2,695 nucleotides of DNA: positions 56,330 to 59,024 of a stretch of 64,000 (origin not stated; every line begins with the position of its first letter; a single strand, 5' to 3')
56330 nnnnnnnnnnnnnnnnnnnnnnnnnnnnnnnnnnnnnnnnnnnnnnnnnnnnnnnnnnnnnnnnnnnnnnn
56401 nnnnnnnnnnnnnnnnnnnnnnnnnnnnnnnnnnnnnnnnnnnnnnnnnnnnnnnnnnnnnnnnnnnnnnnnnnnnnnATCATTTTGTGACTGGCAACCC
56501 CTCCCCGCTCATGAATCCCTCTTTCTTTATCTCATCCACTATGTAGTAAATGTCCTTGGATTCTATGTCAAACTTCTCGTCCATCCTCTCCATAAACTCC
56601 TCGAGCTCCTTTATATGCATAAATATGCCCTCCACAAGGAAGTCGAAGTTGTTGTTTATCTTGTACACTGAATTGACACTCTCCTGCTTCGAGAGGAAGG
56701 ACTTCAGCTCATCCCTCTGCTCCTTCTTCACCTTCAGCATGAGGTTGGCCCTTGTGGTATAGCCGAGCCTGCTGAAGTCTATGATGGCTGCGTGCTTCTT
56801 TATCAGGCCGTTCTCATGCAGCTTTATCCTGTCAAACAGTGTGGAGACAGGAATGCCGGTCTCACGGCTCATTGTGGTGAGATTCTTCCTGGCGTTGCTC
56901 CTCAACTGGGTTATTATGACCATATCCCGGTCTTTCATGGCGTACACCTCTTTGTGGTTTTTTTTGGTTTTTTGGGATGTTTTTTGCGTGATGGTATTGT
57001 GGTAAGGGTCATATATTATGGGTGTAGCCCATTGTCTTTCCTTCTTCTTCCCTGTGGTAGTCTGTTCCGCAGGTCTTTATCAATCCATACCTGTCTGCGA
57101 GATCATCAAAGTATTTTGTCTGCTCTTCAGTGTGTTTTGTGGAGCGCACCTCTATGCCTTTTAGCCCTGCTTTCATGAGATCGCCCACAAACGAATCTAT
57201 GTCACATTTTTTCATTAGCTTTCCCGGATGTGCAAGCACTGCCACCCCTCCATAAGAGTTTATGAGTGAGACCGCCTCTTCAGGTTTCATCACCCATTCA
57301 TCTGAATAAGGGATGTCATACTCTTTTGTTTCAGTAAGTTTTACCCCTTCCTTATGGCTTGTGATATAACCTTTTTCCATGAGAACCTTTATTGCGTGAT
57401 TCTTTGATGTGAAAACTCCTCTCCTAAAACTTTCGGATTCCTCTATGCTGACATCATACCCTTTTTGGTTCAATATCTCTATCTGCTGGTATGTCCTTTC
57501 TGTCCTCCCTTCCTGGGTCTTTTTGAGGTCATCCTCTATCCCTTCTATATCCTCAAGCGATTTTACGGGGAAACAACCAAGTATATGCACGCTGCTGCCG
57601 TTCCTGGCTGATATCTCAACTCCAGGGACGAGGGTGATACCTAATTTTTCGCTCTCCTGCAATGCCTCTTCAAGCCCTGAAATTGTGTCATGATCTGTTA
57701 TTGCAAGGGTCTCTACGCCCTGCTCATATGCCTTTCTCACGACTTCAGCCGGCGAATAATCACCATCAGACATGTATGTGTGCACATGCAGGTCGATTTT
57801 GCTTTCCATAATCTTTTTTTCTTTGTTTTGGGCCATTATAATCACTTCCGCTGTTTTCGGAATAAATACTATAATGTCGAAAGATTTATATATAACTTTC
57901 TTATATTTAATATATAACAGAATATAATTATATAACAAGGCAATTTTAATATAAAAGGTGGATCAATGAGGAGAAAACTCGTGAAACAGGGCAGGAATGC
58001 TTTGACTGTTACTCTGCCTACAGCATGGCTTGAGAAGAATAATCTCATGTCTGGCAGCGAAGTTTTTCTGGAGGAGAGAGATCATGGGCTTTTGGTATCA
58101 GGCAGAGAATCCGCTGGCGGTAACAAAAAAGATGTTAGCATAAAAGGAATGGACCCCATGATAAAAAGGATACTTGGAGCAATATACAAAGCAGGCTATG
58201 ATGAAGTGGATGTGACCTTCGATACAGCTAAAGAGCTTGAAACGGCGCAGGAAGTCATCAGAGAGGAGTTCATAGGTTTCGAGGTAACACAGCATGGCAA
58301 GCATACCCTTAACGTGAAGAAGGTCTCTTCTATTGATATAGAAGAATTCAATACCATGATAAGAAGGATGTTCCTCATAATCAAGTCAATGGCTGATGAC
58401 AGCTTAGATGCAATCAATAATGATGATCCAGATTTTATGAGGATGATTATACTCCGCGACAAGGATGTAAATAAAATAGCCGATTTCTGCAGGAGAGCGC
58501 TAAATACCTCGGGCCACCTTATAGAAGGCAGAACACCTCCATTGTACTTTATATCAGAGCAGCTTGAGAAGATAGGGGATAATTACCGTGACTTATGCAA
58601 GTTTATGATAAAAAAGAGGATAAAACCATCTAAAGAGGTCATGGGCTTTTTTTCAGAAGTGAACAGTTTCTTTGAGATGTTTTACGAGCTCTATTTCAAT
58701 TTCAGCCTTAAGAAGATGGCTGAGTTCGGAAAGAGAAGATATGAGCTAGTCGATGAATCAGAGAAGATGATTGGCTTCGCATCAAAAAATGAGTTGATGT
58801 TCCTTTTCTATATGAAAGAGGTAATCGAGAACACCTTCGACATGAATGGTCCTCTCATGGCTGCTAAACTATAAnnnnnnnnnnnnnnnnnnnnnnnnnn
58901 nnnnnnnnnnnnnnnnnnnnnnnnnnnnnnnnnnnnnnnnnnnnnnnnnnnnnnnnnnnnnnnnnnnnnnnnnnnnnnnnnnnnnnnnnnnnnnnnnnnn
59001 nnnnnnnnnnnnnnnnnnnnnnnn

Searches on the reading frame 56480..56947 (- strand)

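Call 70: search_protein_families(library=pfam, proteins=[window:56480-56947:-])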
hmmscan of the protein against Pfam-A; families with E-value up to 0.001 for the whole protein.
window:56480-56947:- (155 aa): 1 family
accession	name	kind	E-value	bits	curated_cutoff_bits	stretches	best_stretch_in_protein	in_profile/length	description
PF01037.27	AsnC_trans_reg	-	0.00012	22.3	25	1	70-122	2-56/73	Lrp/AsnC ligand binding domain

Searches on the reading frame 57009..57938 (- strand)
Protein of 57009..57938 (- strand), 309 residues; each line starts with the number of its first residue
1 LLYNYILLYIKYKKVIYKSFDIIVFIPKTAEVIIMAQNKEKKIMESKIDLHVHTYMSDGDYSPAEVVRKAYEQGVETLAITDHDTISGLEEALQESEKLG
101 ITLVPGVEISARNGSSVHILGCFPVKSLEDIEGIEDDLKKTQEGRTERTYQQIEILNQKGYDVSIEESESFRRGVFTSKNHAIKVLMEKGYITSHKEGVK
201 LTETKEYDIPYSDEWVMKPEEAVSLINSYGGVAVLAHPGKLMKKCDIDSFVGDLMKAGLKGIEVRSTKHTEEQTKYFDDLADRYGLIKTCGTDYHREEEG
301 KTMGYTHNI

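Call 71: search_protein_families(library=pfam, proteins=[window:57009-57938:-])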
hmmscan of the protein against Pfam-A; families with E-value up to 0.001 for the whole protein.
window:57009-57938:- (309 aa): 1 family
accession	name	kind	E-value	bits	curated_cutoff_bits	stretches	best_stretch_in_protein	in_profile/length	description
PF02811.25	PHP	-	7.2e-15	56.1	26.4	1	49-198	1-117/164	PHP domain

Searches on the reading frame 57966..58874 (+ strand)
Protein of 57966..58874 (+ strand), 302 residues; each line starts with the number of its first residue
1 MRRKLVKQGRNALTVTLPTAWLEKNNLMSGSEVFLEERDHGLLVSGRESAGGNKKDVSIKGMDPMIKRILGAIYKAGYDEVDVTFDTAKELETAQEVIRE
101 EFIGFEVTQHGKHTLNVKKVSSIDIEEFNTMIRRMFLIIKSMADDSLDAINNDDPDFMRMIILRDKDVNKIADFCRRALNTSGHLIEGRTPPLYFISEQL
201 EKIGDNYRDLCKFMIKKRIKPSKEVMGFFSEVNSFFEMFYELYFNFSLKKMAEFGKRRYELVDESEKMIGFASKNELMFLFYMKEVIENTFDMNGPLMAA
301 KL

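Call 71: search_protein_families(library=pfam, proteins=[window:57966-58874:+])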
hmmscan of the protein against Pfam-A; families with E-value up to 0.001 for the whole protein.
window:57966-58874:+ (302 aa): 2 families
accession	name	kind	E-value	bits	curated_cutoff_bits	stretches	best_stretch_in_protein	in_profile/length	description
PF01895.24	PhoU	-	2.6e-08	34.6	23.5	1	132-212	1-87/89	PhoU domain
PF04014.23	MazE_antitoxin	-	2.4e-05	24.6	24.7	1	7-43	2-39/48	Antidote-toxin recognition MazE, bacterial antitoxin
